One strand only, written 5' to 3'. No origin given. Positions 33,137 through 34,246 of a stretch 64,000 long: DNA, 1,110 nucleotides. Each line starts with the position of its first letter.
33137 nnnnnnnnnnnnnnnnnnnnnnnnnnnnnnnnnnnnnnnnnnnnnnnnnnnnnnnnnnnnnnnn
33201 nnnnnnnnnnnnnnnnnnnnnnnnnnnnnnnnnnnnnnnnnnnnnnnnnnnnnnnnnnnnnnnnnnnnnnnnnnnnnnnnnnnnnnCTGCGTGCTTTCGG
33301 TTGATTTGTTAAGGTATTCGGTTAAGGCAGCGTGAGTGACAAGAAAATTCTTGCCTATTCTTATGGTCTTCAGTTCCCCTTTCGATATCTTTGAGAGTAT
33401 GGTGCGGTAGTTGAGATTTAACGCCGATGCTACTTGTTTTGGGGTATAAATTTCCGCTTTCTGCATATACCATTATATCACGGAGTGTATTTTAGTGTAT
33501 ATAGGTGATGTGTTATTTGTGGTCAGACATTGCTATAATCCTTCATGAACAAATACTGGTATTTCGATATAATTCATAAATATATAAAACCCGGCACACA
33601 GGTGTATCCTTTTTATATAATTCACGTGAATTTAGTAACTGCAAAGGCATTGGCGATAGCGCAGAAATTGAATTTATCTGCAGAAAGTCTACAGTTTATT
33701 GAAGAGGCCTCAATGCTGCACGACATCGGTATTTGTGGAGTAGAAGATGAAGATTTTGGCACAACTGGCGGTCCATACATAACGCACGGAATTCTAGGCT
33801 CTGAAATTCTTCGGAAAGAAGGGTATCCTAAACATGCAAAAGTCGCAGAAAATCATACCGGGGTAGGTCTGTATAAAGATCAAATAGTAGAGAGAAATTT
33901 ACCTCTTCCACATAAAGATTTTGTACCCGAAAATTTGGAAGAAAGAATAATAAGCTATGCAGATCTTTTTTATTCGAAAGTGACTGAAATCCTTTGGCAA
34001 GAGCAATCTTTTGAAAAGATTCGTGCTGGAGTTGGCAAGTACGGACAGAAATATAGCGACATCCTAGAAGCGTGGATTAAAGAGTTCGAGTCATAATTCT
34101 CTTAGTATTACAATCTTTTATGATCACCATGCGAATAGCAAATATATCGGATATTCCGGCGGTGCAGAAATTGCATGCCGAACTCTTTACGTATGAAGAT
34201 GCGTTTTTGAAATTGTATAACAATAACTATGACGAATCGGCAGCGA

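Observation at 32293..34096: Xis-type HTH-NUDIX fusion co-transcribed with a YfbR-like HD nucleotidase, flanked by a second HD hydrolase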

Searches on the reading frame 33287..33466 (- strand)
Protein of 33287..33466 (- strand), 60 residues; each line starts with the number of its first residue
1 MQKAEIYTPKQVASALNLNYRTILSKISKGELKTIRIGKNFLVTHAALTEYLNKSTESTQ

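Call 78: search_solved_structures(query=A5, max_evalue=1, show_alignments=3)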
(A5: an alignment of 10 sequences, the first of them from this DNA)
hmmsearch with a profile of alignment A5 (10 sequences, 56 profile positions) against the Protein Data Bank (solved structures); distinct sequences matched with E-value up to 1: 4.
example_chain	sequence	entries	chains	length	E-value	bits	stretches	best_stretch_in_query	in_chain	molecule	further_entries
4j2n_A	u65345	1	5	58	0.0052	19.7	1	7-39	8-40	Gp37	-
1p6r_A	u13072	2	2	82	0.048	16.6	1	22-42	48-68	Penicillinase repressor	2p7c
7bas_A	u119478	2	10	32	0.31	14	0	5-16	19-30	CC-Type2-(TgLaId)4-W19BrPhe. | CC-Type2-(TgLaId)4-W19BrPhe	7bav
2x48_A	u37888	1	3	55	0.52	13.3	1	6-22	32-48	CAG38821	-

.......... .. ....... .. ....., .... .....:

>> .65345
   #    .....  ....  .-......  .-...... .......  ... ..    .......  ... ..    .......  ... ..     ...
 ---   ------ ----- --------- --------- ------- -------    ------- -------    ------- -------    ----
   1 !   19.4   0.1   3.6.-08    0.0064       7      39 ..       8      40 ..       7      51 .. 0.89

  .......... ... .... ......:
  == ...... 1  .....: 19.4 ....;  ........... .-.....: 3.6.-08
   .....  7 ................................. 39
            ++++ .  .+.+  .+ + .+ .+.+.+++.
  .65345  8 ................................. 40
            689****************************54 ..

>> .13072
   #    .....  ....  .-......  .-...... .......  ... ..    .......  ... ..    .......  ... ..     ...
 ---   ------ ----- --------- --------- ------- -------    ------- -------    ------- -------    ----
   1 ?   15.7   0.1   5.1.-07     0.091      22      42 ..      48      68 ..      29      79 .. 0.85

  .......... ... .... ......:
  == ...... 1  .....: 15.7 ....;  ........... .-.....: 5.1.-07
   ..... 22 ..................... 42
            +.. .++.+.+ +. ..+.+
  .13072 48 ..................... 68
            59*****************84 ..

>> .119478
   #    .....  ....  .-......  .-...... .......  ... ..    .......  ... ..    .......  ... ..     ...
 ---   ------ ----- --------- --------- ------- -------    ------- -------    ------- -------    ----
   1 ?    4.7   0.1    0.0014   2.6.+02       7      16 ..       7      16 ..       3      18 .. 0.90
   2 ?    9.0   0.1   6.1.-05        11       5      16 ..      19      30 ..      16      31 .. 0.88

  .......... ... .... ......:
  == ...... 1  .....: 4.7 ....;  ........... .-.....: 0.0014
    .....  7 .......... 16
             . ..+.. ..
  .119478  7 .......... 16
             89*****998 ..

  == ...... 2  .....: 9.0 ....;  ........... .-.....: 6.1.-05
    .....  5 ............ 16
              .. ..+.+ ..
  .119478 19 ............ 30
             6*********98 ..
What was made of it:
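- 33302..33454 (-): Winged HTH domain, residues 5-55 (strand, helix, helix, two-strand wing, helix). Y20-R21-T22 in the second helix is invariant. The best PDB sequence hit is Pukovnik Xis 4j2n, E=0.005 (call 78).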

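Call 92: predict_structure(alignment_id=A6)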
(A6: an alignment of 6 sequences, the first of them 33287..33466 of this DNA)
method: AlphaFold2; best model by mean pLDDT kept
length: 60 residues; sequences in the alignment: 6
mean_pLDDT: 83.5   pTM: 0.59
mean pLDDT of the five models: 83.5, 81.6, 81.4, 81.3, 80.8
residues with pLDDT >= 90: 22; 70-90: 28; 50-70: 6; < 50: 4
segments of 3 or more residues with pLDDT < 50: 58-60
pLDDT, mean of each block of 10 residues (from residue 1): 76 91 91 88 89 66
secondary structure, 60 per line:
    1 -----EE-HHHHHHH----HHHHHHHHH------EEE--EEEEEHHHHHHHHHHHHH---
elements in order: H9-15 H20-28 E35-37 E40-44 H45-57

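Call 94: fold_search(model_id=the predicted structure, library=pdb)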
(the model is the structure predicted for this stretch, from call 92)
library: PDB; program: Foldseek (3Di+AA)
matches with E <= 10: 1026; with E <= 0.001: 0
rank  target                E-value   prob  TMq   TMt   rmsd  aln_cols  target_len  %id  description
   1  6ama_B                2.7e-02  1.00  0.70  0.75   1.8        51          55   24  Structure of S. coelicolor/S. venezuelae BldC-smeA-ssfA complex to 3.09 Angstrom (released 2018-03-28)
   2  6ama_H                3.0e-02  1.00  0.70  0.75   1.7        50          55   24  Structure of S. coelicolor/S. venezuelae BldC-smeA-ssfA complex to 3.09 Angstrom (released 2018-03-28)
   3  5d8c_B                5.2e-02  1.00  0.69  0.36   2.3        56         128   20  Crystal structure of HiNmlR, a MerR family regulator lacking the sensor domain, bound to promoter DNA (released 2016-06-29)
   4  4j2n_C                5.9e-02  1.00  0.63  0.67   3.5        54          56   18  Crystal Structure of mycobacteriophage Pukovnik Xis (released 2013-10-23)
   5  6ama_Y                6.4e-02  1.00  0.70  0.73   2.7        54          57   22  Structure of S. coelicolor/S. venezuelae BldC-smeA-ssfA complex to 3.09 Angstrom (released 2018-03-28)
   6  6ama_P                6.8e-02  1.00  0.70  0.74   2.5        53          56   23  Structure of S. coelicolor/S. venezuelae BldC-smeA-ssfA complex to 3.09 Angstrom (released 2018-03-28)
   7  6hn7_B                6.8e-02  1.00  0.74  0.63   1.7        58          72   24  Hijacking the Hijackers: Escherichia coli Pathogenicity Islands Redirect Helper Phage Packaging for Their Own Benefit. (released 2019-07-31)
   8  4j2n_A                7.8e-02  1.00  0.69  0.75   1.3        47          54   23  Crystal Structure of mycobacteriophage Pukovnik Xis (released 2013-10-23)
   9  4lhf                  9.5e-02  1.00  0.71  0.55   2.7        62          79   18  Crystal structure of a DNA binding protein from phage P2 (released 2014-03-05)
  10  6amk_B                1.1e-01  1.00  0.71  0.81   1.5        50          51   22  Structure of Streptomyces venezuelae BldC-whiI opt complex (released 2018-03-28)
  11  2zhh                  1.1e-01  0.99  0.66  0.37   2.2        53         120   21  Crystal structure of SoxR (released 2008-03-25)
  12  6ama_A                1.1e-01  0.99  0.63  0.69   2.7        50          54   22  Structure of S. coelicolor/S. venezuelae BldC-smeA-ssfA complex to 3.09 Angstrom (released 2018-03-28)
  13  6uvu_A                1.1e-01  0.60  0.41  0.26   6.8        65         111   14  Crystal structure of the AntR antimony-specific transcriptional repressor (released 2020-11-04)
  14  7lwr_A                1.4e-01  0.99  0.68  0.74   1.8        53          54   21  Structural and Biochemical Insight into Assembly of Molecular Motors Involved in Viral DNA Packaging (released 2022-03-09)
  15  2qlz_A                1.4e-01  0.91  0.49  0.16   3.4        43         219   26  Crystal Structure of Transcription Factor PF0095 from Pyrococcus furiosus (released 2008-07-29)
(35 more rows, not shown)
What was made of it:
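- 33302..33454 (-): Foldseek best matches are BldC, NmlR and Xis proteins, TM 0.63-0.74 (call 94).
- On HTH_17 / excisionase-family DNA-binding domain (PF12728, TIGR01764): The best PDB matches are BldC, NmlR, Pukovnik Xis, RdfS and GIsul2 Xis, at TM 0.63-0.74 and rmsd 1.3-3.5 A (calls 92, 94).
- Closest known: BldC and phage/ICE excisionases. Same: These are the best structural matches of the N-terminal domain, at TM 0.63-0.74 (call 94).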

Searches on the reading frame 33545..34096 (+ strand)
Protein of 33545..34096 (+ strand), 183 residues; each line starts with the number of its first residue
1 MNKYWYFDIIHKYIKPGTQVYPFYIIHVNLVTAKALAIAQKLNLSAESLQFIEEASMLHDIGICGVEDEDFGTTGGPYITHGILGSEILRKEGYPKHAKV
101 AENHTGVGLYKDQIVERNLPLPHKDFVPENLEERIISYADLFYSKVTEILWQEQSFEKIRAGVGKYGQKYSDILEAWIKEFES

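Call 3: search_protein_families(library=pfam, proteins=[window:33545-34096:+], max_evalue=0.01)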
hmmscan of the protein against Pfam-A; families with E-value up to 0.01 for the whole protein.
window:33545-34096:+ (183 aa): 1 family
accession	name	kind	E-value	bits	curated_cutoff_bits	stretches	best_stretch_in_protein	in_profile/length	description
PF01966.28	HD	-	6.9e-08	33.2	22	1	24-141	1-112/116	HD domain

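Call 4: search_protein_families(library=ncbifam, proteins=[window:33545-34096:+], max_evalue=0.01)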
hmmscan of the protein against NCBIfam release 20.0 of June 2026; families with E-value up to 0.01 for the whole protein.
window:33545-34096:+ (183 aa): 5 families
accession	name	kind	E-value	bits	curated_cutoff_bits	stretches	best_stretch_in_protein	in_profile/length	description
TIGR00295.1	TIGR00295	hypoth_equivalog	9.7e-17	61.2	172.35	1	27-146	17-127/164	TIGR00295 family protein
NF009343.0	PRK12703.1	equivalog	1.6e-15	56.8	434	1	24-148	188-298/339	tRNA (cytidine(56)-2'-O)-methyltransferase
TIGR00277.1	HDIG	domain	1.8e-05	24.5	27.6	1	27-105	8-82/84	HDIG domain-containing metalloprotein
NF045665.1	NTPtran_DVU1551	equivalog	4.9e-05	22.5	315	1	25-115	219-298/359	DVU_1551 family NTP transferase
NF053512.1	nitric_RR_NosR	exception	0.0077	15.3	400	0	30-71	198-239/422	response regulator c-di-GMP phosphodiesterase, NosR family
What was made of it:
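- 33545..34096 (+): Neighbour HD2: divergent HD/HDIG-type protein with its own TATAAT at 33534-33539. It shares the 78-bp intergenic region with the fusion gene. TIGR00295 at 61 bits, below its cut-off of 172 (calls 3, 4).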

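Call 26: search_protein_families(library=padloc, proteins=[window:33545-34096:+], max_evalue=0.01)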
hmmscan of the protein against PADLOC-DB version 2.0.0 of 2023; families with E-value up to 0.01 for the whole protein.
window:33545-34096:+ (183 aa): 0 families

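Call 27: search_protein_families(library=phrogs, proteins=[window:33545-34096:+], max_evalue=0.001)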
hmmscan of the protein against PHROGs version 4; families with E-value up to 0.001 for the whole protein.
window:33545-34096:+ (183 aa): 0 families
